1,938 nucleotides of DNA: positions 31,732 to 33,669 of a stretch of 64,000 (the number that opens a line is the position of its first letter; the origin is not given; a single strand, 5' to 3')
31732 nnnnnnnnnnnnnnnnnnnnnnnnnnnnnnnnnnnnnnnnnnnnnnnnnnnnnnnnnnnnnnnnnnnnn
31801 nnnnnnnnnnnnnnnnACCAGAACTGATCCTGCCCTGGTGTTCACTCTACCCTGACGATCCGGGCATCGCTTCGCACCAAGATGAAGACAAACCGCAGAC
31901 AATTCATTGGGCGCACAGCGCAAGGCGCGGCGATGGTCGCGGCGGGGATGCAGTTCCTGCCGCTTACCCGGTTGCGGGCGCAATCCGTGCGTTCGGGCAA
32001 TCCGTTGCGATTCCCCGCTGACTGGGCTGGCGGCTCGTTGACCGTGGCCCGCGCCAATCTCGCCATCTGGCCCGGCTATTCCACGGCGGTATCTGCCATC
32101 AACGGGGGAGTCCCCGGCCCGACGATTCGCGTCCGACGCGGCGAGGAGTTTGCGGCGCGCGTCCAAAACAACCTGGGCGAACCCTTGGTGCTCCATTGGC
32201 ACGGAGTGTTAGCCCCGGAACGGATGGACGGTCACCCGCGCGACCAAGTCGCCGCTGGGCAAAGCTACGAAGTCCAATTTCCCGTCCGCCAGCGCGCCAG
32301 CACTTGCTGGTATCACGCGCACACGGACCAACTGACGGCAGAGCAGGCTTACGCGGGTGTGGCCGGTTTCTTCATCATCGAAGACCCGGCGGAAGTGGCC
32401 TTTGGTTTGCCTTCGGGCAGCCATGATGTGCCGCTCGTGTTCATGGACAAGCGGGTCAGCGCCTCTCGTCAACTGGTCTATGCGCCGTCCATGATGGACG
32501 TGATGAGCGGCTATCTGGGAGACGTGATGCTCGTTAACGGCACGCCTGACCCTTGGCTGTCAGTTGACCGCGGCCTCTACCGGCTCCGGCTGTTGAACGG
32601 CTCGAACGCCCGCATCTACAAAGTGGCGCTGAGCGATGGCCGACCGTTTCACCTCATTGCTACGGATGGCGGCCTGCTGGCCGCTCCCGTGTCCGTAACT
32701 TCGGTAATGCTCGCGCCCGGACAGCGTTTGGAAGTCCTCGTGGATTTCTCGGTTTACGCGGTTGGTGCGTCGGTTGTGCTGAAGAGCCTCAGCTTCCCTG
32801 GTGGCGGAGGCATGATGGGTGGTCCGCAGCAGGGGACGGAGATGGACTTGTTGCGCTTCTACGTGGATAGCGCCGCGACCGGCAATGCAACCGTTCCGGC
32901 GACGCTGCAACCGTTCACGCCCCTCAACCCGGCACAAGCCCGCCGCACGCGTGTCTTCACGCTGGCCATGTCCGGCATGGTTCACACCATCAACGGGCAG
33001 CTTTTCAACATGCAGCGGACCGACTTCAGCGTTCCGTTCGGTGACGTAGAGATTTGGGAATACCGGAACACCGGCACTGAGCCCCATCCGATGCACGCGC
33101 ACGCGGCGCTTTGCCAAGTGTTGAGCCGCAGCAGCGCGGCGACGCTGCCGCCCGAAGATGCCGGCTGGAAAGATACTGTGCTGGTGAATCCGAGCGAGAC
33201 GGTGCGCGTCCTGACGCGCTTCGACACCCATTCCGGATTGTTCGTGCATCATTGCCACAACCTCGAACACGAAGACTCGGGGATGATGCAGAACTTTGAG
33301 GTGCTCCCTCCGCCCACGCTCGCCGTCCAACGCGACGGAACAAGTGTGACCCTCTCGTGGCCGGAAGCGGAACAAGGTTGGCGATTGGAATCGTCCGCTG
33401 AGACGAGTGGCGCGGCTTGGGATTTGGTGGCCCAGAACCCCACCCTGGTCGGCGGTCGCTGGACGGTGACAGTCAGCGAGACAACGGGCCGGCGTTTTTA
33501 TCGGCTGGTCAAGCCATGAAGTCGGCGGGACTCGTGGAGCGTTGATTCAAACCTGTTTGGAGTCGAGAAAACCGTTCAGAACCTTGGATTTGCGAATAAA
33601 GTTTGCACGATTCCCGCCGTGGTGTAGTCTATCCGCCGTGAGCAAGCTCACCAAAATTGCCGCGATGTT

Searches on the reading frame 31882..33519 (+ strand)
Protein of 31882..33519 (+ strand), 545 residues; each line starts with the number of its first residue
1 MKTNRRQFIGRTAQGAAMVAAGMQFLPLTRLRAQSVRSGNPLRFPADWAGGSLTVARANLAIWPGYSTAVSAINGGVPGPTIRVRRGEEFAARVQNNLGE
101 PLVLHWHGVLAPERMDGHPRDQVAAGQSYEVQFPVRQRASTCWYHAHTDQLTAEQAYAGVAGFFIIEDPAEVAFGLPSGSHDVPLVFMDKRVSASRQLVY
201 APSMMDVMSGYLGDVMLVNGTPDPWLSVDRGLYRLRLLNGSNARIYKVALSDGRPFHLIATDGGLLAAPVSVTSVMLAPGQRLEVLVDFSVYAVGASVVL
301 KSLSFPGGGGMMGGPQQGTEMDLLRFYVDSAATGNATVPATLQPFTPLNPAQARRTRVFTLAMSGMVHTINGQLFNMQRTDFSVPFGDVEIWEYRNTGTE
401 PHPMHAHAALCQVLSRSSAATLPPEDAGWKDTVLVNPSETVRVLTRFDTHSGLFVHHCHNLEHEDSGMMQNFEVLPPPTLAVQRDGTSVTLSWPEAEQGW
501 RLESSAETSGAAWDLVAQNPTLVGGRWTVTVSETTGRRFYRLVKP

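Call 48: search_protein_families(library=ncbifam, proteins=[window:31882-33519:+], max_evalue=0.00001)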
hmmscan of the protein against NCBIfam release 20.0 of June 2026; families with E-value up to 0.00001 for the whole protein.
window:31882-33519:+ (545 aa): 8 families
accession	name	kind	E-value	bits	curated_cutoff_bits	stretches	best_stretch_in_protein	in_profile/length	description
NF008205.1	PRK10965.1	equivalog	2.6e-100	336.7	525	2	5-367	3-360/529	multicopper oxidase CueO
NF008135.0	PRK10883.1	equivalog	5.2e-75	252.7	581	2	1-290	1-286/471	cell division protein FtsP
NF045554.1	AmiPhnlOxPhsA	equivalog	9.7e-61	206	950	2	101-378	114-416/581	O-aminophenol oxidase PhsA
TIGR01480.1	copper_res_A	subfamily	1.7e-31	109.3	478.95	1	4-171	7-164/593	copper resistance system multicopper oxidase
TIGR03389.1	laccase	equivalog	3.6e-18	65.7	558.9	1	68-289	22-251/539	laccase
TIGR03390.1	ascorbOXfungal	equivalog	3.5e-13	48.9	445.35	1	72-150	31-116/538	L-ascorbate oxidase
TIGR03388.1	ascorbase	equivalog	3.7e-10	39.1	614.8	1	68-169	20-122/542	L-ascorbate oxidase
TIGR02376.1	Cu_nitrite_red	equivalog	2.7e-06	27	296.3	0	59-169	38-146/326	copper-containing nitrite reductase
